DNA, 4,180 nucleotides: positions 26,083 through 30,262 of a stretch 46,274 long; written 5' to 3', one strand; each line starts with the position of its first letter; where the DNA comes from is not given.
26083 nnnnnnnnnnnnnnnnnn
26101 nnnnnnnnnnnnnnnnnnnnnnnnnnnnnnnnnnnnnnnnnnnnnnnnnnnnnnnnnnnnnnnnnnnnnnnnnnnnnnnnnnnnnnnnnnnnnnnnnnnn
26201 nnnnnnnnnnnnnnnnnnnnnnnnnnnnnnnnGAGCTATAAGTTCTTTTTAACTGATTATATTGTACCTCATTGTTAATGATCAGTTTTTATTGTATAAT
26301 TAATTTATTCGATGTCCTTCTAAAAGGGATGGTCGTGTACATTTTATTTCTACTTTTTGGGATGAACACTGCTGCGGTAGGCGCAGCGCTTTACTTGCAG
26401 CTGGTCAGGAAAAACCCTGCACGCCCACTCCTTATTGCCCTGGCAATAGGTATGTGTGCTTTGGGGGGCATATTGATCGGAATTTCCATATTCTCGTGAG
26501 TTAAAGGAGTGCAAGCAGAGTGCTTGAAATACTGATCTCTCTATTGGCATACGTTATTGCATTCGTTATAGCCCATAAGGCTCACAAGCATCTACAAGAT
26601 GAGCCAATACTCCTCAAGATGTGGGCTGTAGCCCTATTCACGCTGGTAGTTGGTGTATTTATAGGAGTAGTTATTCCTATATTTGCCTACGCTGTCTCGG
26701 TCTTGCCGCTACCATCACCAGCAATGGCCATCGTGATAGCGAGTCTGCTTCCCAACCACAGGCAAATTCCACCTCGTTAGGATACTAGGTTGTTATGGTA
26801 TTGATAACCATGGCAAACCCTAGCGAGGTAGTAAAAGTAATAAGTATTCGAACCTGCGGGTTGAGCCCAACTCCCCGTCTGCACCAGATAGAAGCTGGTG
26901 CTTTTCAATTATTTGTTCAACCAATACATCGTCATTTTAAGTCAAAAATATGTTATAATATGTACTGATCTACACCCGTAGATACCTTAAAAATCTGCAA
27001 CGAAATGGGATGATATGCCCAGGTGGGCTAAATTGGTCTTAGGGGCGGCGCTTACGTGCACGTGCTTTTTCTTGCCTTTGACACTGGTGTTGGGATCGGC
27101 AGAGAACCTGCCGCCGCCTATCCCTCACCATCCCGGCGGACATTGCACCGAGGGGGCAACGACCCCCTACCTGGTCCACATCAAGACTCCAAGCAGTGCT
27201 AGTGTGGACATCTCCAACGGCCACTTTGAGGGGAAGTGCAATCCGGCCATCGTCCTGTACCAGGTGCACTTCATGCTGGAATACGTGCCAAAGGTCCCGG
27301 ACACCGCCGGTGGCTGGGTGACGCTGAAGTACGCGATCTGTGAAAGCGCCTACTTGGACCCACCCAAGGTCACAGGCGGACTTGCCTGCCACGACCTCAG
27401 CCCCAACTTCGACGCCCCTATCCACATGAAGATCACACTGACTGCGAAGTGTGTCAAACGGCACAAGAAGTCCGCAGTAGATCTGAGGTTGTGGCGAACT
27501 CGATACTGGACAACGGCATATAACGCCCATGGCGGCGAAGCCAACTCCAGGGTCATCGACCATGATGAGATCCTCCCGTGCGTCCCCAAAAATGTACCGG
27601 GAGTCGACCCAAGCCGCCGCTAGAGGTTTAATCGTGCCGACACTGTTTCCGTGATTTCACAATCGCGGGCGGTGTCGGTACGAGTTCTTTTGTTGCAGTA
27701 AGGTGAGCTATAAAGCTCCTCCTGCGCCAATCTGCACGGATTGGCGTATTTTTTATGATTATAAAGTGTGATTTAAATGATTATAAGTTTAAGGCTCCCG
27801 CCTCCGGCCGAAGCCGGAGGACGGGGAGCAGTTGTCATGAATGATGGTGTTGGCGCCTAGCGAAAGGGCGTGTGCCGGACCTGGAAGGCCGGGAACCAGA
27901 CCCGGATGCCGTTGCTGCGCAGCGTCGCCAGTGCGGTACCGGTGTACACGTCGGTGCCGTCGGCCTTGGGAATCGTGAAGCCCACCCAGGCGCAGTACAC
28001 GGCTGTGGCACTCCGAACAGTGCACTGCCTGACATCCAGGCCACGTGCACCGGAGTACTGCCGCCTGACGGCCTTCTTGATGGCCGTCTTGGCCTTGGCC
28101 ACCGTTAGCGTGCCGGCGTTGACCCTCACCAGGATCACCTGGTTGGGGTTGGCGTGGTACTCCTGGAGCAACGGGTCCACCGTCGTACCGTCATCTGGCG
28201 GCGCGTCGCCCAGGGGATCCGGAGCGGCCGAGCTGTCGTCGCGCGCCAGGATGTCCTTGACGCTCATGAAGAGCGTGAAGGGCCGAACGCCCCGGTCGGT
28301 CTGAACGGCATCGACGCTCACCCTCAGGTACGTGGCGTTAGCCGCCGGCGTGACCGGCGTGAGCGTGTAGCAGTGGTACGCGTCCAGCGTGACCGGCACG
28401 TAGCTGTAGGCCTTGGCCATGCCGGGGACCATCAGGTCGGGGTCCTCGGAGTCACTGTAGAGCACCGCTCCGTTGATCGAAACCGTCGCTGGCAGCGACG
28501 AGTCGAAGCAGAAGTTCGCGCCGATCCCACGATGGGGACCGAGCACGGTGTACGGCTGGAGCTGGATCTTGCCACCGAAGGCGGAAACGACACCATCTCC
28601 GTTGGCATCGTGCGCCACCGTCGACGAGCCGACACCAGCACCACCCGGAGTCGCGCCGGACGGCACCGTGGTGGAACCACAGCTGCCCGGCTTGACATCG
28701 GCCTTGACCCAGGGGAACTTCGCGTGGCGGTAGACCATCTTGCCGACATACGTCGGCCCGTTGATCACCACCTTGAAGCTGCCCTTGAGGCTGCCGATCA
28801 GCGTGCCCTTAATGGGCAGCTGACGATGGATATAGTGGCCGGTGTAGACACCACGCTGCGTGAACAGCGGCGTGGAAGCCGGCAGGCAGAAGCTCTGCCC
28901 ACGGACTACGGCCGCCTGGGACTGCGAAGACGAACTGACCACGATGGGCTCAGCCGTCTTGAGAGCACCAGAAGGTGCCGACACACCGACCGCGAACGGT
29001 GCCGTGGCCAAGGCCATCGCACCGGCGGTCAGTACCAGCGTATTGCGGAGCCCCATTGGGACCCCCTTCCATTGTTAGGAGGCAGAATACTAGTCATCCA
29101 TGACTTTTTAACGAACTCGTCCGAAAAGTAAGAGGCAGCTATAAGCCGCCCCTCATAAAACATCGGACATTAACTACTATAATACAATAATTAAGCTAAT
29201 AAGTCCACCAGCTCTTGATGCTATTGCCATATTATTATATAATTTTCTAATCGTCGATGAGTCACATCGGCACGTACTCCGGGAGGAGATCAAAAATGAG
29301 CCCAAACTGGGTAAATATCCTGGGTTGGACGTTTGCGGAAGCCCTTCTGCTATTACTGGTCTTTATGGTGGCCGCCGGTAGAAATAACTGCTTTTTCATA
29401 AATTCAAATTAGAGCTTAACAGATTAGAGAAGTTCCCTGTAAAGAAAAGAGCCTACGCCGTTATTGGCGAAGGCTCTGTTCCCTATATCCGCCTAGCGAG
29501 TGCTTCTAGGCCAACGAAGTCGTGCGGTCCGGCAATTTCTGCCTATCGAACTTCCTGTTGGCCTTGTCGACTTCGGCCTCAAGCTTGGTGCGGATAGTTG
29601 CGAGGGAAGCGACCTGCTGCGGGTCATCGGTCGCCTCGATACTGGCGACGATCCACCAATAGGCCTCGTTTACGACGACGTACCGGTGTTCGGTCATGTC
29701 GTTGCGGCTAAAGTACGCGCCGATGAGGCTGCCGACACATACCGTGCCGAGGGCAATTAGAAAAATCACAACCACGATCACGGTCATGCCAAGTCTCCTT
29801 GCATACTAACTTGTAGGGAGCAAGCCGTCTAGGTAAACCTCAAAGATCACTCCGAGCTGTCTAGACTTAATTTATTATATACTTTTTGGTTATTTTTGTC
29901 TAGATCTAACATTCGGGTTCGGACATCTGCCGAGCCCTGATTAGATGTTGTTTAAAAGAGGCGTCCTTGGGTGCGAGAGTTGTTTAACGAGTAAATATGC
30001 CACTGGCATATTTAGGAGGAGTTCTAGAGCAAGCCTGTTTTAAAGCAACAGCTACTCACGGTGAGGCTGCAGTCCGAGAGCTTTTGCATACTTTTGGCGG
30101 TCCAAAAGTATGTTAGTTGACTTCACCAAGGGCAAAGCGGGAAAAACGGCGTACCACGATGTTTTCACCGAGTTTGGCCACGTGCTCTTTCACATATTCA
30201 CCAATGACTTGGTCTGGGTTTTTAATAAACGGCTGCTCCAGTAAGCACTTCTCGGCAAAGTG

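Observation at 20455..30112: Conserved rpsB-tsf-frr-rseP neighbourhood split twice by a compositional mosaic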

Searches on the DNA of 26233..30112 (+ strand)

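Call 72: search_dna_similar(query=window:26233-30112:+, collection=phages, mode=distant, max_rows=8)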
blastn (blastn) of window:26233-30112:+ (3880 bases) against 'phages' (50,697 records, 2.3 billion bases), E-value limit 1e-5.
No match.

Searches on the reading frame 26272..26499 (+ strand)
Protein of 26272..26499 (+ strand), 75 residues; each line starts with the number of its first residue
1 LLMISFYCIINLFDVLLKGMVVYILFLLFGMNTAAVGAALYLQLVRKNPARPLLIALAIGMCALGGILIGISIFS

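Call 56: search_protein_families(library=pfam, proteins=[window:26272-26499:+], max_evalue=0.01)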
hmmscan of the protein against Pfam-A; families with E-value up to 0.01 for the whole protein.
window:26272-26499:+ (75 aa): 0 families

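Call 57: search_protein_families(library=phrogs, proteins=[window:26272-26499:+], max_evalue=0.01)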
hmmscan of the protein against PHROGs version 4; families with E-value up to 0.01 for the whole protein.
window:26272-26499:+ (75 aa): 0 families

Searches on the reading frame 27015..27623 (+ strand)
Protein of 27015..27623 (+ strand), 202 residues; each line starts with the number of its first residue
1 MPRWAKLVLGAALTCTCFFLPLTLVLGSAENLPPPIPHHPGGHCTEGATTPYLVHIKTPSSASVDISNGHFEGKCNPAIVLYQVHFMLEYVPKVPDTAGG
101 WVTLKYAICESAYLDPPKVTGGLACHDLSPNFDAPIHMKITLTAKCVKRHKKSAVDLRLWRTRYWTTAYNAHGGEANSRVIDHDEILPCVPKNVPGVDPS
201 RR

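Call 4: search_protein_families(library=pfam, proteins=[window:27015-27623:+], max_evalue=0.01)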
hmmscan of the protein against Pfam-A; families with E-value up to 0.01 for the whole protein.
window:27015-27623:+ (202 aa): 0 families

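Call 6: search_protein_families(library=ncbifam, proteins=[window:27015-27623:+], max_evalue=0.001)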
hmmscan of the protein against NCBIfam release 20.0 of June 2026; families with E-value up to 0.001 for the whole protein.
window:27015-27623:+ (202 aa): 0 families

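Call 57: search_protein_families(library=phrogs, proteins=[window:27015-27623:+], max_evalue=0.01)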
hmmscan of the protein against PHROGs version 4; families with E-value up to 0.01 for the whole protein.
window:27015-27623:+ (202 aa): 0 families

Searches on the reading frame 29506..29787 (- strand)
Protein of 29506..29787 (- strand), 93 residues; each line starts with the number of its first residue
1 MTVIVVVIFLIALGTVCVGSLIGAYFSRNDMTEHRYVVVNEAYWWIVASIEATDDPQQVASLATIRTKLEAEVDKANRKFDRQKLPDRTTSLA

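Call 56: search_protein_families(library=pfam, proteins=[window:29506-29787:-], max_evalue=0.01)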
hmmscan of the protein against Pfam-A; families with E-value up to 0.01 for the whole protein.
window:29506-29787:- (93 aa): 0 families

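Call 57: search_protein_families(library=phrogs, proteins=[window:29506-29787:-], max_evalue=0.01)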
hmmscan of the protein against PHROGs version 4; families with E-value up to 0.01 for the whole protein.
window:29506-29787:- (93 aa): 0 families
